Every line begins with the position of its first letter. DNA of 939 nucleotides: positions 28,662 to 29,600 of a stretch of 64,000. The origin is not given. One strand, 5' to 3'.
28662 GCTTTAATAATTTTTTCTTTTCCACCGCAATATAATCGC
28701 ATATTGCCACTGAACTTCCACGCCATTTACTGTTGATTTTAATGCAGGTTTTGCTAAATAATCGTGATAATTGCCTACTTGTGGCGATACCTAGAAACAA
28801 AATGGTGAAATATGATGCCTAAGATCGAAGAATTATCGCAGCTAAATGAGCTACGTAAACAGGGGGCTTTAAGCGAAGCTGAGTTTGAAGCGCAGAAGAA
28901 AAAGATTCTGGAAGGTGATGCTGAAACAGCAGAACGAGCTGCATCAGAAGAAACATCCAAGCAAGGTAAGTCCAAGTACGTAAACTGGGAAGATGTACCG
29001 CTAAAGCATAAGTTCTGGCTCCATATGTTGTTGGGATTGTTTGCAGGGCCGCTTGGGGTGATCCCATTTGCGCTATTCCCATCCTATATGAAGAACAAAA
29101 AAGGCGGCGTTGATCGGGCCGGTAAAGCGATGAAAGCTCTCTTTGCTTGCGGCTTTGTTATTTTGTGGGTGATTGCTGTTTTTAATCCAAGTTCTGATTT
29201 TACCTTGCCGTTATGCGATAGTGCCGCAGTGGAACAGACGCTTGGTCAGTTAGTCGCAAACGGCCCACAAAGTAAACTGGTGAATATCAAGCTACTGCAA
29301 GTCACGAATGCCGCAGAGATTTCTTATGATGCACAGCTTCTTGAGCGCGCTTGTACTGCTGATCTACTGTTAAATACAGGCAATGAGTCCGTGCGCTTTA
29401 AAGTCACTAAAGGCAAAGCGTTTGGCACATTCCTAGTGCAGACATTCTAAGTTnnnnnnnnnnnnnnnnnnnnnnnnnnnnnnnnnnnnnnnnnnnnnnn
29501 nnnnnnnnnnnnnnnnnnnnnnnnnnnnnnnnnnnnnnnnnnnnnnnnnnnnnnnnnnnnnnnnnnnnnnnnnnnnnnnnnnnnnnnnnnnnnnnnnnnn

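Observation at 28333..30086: XRE regulator divergent from two tandem SHOCT-domain membrane paralogs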

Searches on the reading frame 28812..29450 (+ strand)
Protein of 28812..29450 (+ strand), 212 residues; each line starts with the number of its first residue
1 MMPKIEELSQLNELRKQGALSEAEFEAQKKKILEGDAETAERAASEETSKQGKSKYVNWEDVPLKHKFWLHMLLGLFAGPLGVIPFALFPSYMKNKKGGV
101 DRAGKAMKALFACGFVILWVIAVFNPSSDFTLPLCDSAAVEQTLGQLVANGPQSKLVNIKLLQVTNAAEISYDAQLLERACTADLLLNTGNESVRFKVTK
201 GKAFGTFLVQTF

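Call 3: search_protein_families(library=pfam, proteins=[window:28812-29450:+], max_evalue=0.1)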
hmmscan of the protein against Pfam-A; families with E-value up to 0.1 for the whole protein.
window:28812-29450:+ (212 aa): 2 families
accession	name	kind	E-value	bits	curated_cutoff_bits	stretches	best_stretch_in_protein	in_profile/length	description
PF09851.14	SHOCT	-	3.5e-08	33.4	27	1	6-33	1-28/28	Short C-terminal domain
PF05120.17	GvpG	-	0.0078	16.8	30.6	1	6-34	35-63/67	Gas vesicle protein G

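Call 10: search_protein_families(library=padloc, proteins=[window:28812-29450:+], max_evalue=0.01)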
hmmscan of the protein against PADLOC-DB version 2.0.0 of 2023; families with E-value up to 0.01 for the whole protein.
window:28812-29450:+ (212 aa): 0 families

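Call 11: search_protein_families(library=phrogs, proteins=[window:28812-29450:+], max_evalue=0.01)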
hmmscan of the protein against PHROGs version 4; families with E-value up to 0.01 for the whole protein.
window:28812-29450:+ (212 aa): 2 families
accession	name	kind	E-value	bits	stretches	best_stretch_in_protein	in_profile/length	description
phrog_2700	-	unknown function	8.1e-06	26.5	1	4-34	300-330/331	-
phrog_888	-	unknown function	0.0017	19.2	1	4-33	240-269/271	-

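Call 12: search_protein_families(library=ncbifam, proteins=[window:28812-29450:+], max_evalue=0.01)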
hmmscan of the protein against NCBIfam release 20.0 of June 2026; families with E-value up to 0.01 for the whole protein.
window:28812-29450:+ (212 aa): 0 families

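Call 13: find_homologous_proteins(query=window:28812-29450:+, max_evalue=0.001)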
Query window:28812-29450:+ (212 aa): 1 proteins with E <= 0.001 among 427 candidates.
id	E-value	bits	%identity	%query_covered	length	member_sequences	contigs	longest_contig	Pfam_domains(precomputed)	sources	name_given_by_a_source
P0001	6.0e-134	462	100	100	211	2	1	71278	PF09851.15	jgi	-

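Call 26: search_protein_representatives(alignment_id=A1)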
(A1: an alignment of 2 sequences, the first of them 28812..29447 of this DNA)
Query: 2 sequences, 217 profile positions. Proteins with E-value up to 0.001 (for the whole library): 419; up to 1e-10: 46; up to 1e-30: 4. The best 150 are listed.
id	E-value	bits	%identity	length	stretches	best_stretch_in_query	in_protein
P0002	6.8e-114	395.0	-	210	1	2-216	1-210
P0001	2.5e-112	389.9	-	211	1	2-217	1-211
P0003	1.3e-50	188.1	-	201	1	3-214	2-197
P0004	2.2e-39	151.4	-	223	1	5-214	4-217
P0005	2.5e-30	121.8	-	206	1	4-201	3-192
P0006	2.5e-27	112.0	-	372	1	3-204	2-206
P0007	4.1e-26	108.0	-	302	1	2-197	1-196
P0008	5.1e-26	107.7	-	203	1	3-199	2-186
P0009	1.4e-24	103.0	-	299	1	3-198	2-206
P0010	8.3e-24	100.5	-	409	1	3-194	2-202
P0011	1.9e-23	99.3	-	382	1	3-197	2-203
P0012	4.5e-23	98.1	-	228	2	3-122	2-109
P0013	5.0e-21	91.4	-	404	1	2-197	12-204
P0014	2.4e-19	85.9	-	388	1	3-209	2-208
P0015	1.3e-18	83.5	-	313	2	127-199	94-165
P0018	4.1e-16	75.4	-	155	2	106-205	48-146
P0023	1.0e-14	70.8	-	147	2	131-195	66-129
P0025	2.0e-14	69.9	-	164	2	127-200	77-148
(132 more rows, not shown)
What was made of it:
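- Checked: Both A and B have homologs down to E=1e-50 in an exhaustive search (call 26).
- Tried and rejected: The exhaustive HMMER search was needed to find the family (call 26).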

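Call 31: find_homologous_proteins(query=A2, max_evalue=0.001)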
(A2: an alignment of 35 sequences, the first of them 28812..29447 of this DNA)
Query A2 (35 sequences) (212 aa, profile of the alignment): 4 proteins with E <= 0.001 among 8000 candidates.
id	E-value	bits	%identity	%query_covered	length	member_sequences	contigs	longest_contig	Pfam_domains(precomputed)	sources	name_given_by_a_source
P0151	1.4e-74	270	32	93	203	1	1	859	PF09851.15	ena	-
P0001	2.4e-65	239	100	100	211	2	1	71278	PF09851.15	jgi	-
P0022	5.3e-65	238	27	49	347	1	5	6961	PF09851.15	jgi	jgi:hypothetical protein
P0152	3.3e-10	58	28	67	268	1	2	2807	PF09851.15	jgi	jgi:Tfp pilus assembly protein PilE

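Call 32: find_encoding_contigs(protein=P0003, flank=8000, max_places=6)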
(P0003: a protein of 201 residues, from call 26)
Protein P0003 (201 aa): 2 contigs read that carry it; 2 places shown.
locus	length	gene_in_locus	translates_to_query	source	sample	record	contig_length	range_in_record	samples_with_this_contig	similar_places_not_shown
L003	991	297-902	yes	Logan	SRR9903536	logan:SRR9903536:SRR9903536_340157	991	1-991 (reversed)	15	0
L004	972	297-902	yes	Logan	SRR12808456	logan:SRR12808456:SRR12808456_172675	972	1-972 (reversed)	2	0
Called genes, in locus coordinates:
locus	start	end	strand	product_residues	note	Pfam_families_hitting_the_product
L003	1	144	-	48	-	?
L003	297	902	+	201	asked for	PF09851:SHOCT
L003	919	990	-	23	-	?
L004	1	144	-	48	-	?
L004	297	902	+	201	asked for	PF09851:SHOCT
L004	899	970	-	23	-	?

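Call 36: find_related_loci(query=A3, collection=genome_contigs, flank=8000)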
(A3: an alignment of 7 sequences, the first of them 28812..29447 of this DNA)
Query A3 (212 aa) in genome_contigs; peptide patterns used: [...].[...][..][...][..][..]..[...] (x = any residue, [..] = any of these).
600 stretches matched a pattern (row limit reached: there are more); 93 encode a relative of the query (tblastn E <= 1e-3); the best 80 are kept; 80 distinct loci.
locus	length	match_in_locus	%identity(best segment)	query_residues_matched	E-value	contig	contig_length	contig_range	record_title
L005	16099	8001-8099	67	1-33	2e-7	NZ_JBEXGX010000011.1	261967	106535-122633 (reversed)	Streptomyces sp. NPDC005281 NPDC005281_151_G4.ctg-0011, whole genome shotgun sequence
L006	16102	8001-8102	59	1-34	4e-7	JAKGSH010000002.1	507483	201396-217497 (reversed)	Streptomyces sp. Tue 6430 6430_3_1, whole genome shotgun sequence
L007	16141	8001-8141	45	4-50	1e-6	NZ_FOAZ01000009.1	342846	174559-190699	Streptacidiphilus jiangxiensis strain CGMCC 4.1857, whole genome shotgun sequence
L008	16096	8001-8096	66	4-35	1e-6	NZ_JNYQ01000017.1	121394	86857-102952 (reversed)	[Kitasatospora] papulosa strain NRRL B-16504 contig17.1, whole genome shotgun sequence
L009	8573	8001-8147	43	4-52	2e-6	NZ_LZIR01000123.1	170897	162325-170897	Mycobacterium sp. 852002-51057_SCH5723018 contig_90, whole genome shotgun sequence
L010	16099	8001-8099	61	1-33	2e-6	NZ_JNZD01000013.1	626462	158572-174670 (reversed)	Streptomyces aureus strain NRRL B-1941 contig12.1, whole genome shotgun sequence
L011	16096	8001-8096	59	4-35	1e-6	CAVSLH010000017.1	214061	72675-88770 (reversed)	MAG: uncultured Actinomycetota bacterium isolate MFD05377.bin.1.164 genome assembly, contig: contig_57830, whole genome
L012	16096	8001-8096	56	4-35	2e-6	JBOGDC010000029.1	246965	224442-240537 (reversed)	MAG: Mycobacterium sp. isolate H1-B2_metawrap_bin.13 k127_90779, whole genome shotgun sequence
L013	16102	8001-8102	59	1-34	2e-6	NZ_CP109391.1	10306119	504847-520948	Streptomyces sp. NBC_01538 strain NBC 01538 chromosome, complete genome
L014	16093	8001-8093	58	4-34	2e-6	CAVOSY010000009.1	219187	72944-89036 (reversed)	MAG: uncultured Actinomycetota bacterium isolate MFD00392.bin.1.247 genome assembly, contig: contig_18538, whole genome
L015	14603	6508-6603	59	4-35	3e-6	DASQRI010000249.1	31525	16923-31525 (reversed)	MAG TPA_asm: Mycobacterium sp. isolate SMAG_U10879 k141_78519, whole genome shotgun sequence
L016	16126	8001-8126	52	6-46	3e-6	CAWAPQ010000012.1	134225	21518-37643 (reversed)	MAG: uncultured Acidimicrobiaceae bacterium isolate MFD04463.bin.1.212 genome assembly, contig: contig_57824, whole geno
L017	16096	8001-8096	56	4-35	3e-6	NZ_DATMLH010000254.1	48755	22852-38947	MAG: Mycobacterium sp. isolate SMAG_U12792 k141_1740903, whole genome shotgun sequence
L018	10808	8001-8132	45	4-47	3e-6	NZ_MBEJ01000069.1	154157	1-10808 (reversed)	Mycobacterium sp. NS-7484 contig_31, whole genome shotgun sequence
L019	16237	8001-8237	33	4-80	4e-6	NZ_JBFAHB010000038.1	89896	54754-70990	Kribbella sp. NPDC050820 NPDC050820_65_F6.ctg-0038, whole genome shotgun sequence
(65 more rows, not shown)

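Call 37: find_encoding_contigs(protein=P0004, flank=8000, max_places=5)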
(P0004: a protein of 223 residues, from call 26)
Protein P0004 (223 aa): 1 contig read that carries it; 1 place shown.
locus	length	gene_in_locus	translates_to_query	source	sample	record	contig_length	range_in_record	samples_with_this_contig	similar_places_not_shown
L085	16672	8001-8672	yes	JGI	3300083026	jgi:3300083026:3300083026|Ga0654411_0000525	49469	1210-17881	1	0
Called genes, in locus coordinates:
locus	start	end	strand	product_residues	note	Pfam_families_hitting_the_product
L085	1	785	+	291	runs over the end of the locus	-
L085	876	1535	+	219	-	-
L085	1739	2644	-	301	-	PF00009:GTP_EFTU, PF03193:RsgA_GTPase (faint), PF00350:Dynamin_N (faint), PF01926:MMR_HSR1, PF02421:FeoB_N, PF04548:AIG1 (weak), PF10662:PduV-EutP (weak), PF07650:KH_2, +1 more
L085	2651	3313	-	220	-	-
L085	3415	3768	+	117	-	-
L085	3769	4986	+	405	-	PF01494:FAD_binding_3, PF05834:Lycopene_cycl (faint), PF08491:SE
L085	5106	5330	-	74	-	-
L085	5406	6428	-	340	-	PF02445:NadA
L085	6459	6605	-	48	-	-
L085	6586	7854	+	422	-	PF00463:ICL, PF13714:PEP_mutase, PF00463:ICL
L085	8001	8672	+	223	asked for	PF09851:SHOCT (weak)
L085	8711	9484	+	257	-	PF06750:A24_N_bact, PF01478:Peptidase_A24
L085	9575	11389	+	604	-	-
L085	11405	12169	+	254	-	-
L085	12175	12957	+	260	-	-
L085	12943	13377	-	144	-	PF03652:RuvX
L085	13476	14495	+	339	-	-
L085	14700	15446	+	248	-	PF01012:ETF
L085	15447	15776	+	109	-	PF04993:TfoX_N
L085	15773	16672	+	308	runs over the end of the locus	PF01012:ETF, PF00766:ETF_alpha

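Call 38: find_encoding_contigs(protein=P0005, flank=8000, max_places=5)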
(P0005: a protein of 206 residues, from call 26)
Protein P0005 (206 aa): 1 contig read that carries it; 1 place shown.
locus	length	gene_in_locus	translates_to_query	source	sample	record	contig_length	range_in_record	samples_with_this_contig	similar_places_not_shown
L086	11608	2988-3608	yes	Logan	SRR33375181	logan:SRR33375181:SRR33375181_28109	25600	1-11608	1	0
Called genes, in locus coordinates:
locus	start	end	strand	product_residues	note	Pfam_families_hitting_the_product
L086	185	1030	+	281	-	-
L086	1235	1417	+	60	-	PF12728:HTH_17 (weak)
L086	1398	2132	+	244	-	-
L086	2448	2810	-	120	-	PF12844:HTH_19, PF13560:HTH_31, PF01381:HTH_3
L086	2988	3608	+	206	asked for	PF09851:SHOCT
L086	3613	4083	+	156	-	-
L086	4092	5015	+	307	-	-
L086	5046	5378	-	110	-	-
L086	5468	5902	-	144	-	-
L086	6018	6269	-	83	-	-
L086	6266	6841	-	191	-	PF00589:Phage_integrase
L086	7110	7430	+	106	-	-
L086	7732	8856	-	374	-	PF01817:CM_2, PF01209:Ubie_methyltran, PF13489:Methyltransf_23, PF13847:Methyltransf_31, PF08241:Methyltransf_11, PF08242:Methyltransf_12 (weak), PF13649:Methyltransf_25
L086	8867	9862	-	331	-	PF00579:tRNA-synt_1b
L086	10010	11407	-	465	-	PF01209:Ubie_methyltran (weak), PF13489:Methyltransf_23, PF13847:Methyltransf_31, PF08241:Methyltransf_11, PF08242:Methyltransf_12 (weak), PF13649:Methyltransf_25, PF04073:tRNA_edit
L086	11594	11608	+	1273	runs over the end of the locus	-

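Call 39: find_encoding_contigs(protein=P0008, flank=8000, max_places=5)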
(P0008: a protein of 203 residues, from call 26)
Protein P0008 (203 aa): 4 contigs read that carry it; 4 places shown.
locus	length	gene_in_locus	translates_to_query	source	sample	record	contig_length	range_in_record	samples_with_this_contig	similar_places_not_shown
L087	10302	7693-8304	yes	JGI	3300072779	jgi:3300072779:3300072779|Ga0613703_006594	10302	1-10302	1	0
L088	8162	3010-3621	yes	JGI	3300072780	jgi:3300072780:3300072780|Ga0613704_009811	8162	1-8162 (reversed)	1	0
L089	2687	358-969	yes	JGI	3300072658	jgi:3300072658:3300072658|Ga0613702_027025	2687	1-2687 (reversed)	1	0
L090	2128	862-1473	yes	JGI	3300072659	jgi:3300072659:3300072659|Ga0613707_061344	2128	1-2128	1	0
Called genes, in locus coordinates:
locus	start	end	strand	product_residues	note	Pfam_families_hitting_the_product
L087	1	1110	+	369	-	?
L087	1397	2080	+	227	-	-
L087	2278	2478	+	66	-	-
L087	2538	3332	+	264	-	-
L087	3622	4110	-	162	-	-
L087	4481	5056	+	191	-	PF00589:Phage_integrase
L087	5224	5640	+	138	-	PF12599:DUF3768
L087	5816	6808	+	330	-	-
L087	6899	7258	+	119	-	PF12599:DUF3768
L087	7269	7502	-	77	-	PF12844:HTH_19, PF13560:HTH_31, PF13443:HTH_26, PF01381:HTH_3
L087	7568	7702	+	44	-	-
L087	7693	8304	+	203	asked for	PF09851:SHOCT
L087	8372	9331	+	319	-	-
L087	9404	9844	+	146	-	PF05443:ROS_MUCR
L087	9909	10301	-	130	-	?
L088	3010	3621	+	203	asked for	PF09851:SHOCT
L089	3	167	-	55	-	?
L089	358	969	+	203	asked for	PF09851:SHOCT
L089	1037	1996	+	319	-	-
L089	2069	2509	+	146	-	PF05443:ROS_MUCR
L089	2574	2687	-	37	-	?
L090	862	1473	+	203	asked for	PF09851:SHOCT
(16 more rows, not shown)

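Call 43: find_encoding_contigs(protein=P0007, flank=6000, max_places=5)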
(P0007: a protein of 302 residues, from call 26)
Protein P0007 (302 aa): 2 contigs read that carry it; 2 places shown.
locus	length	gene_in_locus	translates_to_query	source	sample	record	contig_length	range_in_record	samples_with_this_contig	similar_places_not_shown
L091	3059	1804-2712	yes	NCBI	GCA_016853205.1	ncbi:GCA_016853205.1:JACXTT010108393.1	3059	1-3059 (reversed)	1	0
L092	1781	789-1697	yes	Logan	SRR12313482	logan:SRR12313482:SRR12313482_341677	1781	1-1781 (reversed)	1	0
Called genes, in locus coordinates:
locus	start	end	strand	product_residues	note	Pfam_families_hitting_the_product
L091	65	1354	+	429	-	PF13356:Arm-DNA-bind_3, PF22022:Phage_int_M, PF00589:Phage_integrase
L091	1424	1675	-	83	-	PF13560:HTH_31 (weak), PF01381:HTH_3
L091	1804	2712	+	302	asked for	PF09851:SHOCT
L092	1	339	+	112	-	?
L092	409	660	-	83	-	PF13560:HTH_31 (weak), PF01381:HTH_3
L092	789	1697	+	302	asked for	PF09851:SHOCT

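Call 44: find_encoding_contigs(protein=P0018, flank=6000, max_places=5)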
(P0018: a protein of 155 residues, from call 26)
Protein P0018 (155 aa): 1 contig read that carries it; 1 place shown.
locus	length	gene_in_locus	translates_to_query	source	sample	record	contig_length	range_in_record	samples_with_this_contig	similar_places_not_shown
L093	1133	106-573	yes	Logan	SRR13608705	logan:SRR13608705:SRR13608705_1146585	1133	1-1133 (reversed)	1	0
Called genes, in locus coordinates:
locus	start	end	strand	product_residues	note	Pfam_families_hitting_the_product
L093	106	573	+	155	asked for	PF09851:SHOCT (weak)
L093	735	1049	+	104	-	-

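Call 50: predict_structure(alignment_id=A4)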
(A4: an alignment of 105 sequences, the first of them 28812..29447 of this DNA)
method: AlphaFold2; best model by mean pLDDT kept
length: 212 residues; sequences in the alignment: 105
mean_pLDDT: 90.6   pTM: 0.56
mean pLDDT of the five models: 90.6, 89.8, 89.7, 89.6, 89.0
residues with pLDDT >= 90: 169; 70-90: 25; 50-70: 18; < 50: 0
segments of 3 or more residues with pLDDT < 50: none
pLDDT, mean of each block of 10 residues (from residue 1): 84 96 95 80 62 74 95 92 92 94 93 92 78 97 97 95 98 96 98 98 94 94
secondary structure, 60 per line:
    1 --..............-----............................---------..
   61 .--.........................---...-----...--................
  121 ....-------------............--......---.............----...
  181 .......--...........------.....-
elements in order: H3-16 H22-49 H68-88 E92-94 E100-102 H105-124 H138-149 H152-157 E161-173 E178-187 E190-200 E207-211
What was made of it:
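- On SHOCT (PF09851): AF2 helices 3-16 and 22-49, pLDDT 84-96 (call 50).
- Closest known: SHOCT domain proteins. Same: AF2 models it as a helical hairpin (call 50).
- Checked: The AF2 helices in A are 68-88 and 105-124 (call 50).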

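Call 54: fold_search(model_id=the predicted structure, library=pdb)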
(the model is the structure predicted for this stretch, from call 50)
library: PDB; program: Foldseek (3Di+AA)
matches with E <= 10: 753; with E <= 0.001: 0
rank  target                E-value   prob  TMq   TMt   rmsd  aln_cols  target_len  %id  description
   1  9i9t_A                8.6e-02  0.66  0.20  0.08   7.2        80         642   16  Room-temperature structure of PBP2a at EuXFEL (released 2026-02-18)
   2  6stj_G                9.2e-02  0.96  0.26  0.52   4.4        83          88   13  Selective Affimers Recognize BCL-2 Family Proteins Through Non-Canonical Structural Motifs (released 2020-09-30)
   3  6q0v_C                1.2e-01  0.80  0.23  0.25   4.5        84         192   12  Structure of DDB1-DDA1-DCAF15 complex bound to tasisulam and RBM39 (released 2019-11-13)
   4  3ima_B                1.4e-01  0.84  0.24  0.46   5.4        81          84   15  Complex structure of tarocystatin and papain (released 2010-02-16)
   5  4bl3_B                1.4e-01  0.51  0.19  0.08   7.3        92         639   15  Crystal structure of PBP2a clinical mutant N146K from MRSA (released 2014-05-21)
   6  4bl2_A                1.4e-01  0.38  0.20  0.08  12.9        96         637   14  Crystal structure of PBP2a clinical mutant E150K from MRSA (released 2014-05-21)
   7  6g88_B                1.5e-01  0.44  0.21  0.09  16.8       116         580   11  Crystal structure of Enterococcus Faecium D63r Penicillin-Binding protein 5 (PBP5fm) (released 2019-04-24)
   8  7pb8_P                1.5e-01  0.25  0.16  0.16   9.6        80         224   15  Crystal structure of the CENP-OPQUR complex (released 2022-04-27)
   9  5mn2_D                1.6e-01  0.92  0.26  0.52   4.4        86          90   16  Cocrystal structure of Fc gamma receptor IIIa interacting with Affimer G3, a specific binding protein which blocks IgG (released 2017-12-13)
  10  4orl                  1.7e-01  0.38  0.18  0.32  26.4       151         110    7  Crystal structure of a DUF4783 family protein (BACOVA_04304) from Bacteroides ovatus ATCC 8483 at 1.40 A resolution (released 2014-03-05)
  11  4bl3_A                1.7e-01  0.35  0.18  0.08   7.4        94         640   14  Crystal structure of PBP2a clinical mutant N146K from MRSA (released 2014-05-21)
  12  6g0k_A                1.8e-01  0.54  0.22  0.08  16.8       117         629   12  Crystal structure of Enterococcus faecium D63r Penicillin-Binding protein 5 (PBP5fm) (released 2019-04-10)
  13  3ima_D                2.0e-01  0.69  0.23  0.44   5.7        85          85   14  Complex structure of tarocystatin and papain (released 2010-02-16)
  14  8p0w_H                2.0e-01  0.09  0.13  0.15  26.0       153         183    8  Structure of the human Commander complex COMMD ring (released 2024-03-20)
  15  3eyc_A                2.1e-01  0.95  0.20  0.29   2.6        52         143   13  New crystal structure of human tear lipocalin in complex with 1,4-butanediol in space group P21 (released 2009-10-06)
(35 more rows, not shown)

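Call 57: fold_search(model_id=the predicted structure, library=viral)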
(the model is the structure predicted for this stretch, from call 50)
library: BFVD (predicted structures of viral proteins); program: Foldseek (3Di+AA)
matches with E <= 10: 918; with E <= 0.001: 0
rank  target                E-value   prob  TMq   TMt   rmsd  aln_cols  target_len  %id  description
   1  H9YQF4                8.8e-03  0.97  0.22  0.35  20.5       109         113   14  (no name in the UniProt tables at hand)
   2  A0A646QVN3            1.9e-02  0.28  0.17  0.20  13.8       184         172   12  (no name in the UniProt tables at hand)
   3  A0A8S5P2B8            4.0e-02  0.38  0.17  0.14  20.1       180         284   10  Uncharacterized protein [Myoviridae sp. ctLnO19]
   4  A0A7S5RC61            5.3e-02  0.35  0.18  0.24  22.2       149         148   10  (no name in the UniProt tables at hand)
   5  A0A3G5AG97            6.7e-02  0.33  0.16  0.15  14.8       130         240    9  Uncharacterized protein [Hyperionvirus sp.]
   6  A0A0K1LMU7            6.7e-02  0.08  0.12  0.06  34.9       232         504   15  Tail protein [Caulobacter phage Sansa]
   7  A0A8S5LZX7            7.1e-02  0.97  0.23  0.42   4.6        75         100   12  Putative tail lysozyme [Siphoviridae sp. ctr0N4]
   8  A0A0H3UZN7            7.1e-02  0.90  0.23  0.45   6.1        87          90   11  (no name in the UniProt tables at hand)
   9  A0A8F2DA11            8.0e-02  0.28  0.16  0.19  29.0       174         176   11  Helix-turn-helix DNA-binding domain protein [Gordonia phage VanLee]
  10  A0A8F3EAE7            9.6e-02  0.92  0.22  0.36   5.1        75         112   11  Uncharacterized protein [Arthrobacter phage Sicarius2]
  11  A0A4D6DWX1            9.6e-02  0.51  0.16  0.35  10.0       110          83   18  Uncharacterized protein [Edwardsiella phage pEt-SU]
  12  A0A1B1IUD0            9.6e-02  0.21  0.16  0.22  21.1       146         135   10  (no name in the UniProt tables at hand)
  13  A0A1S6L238            1.1e-01  0.14  0.14  0.19  23.3       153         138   16  (no name in the UniProt tables at hand)
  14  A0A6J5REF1            1.3e-01  0.18  0.18  0.06  28.6       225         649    9  Tip attachment protein J central straight fiber domain-containing protein [uncultured Caudovirales phage]
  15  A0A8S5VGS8            1.5e-01  0.21  0.17  0.25  22.7       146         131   11  Putative tail lysozyme [Myoviridae sp. ctkfK18]
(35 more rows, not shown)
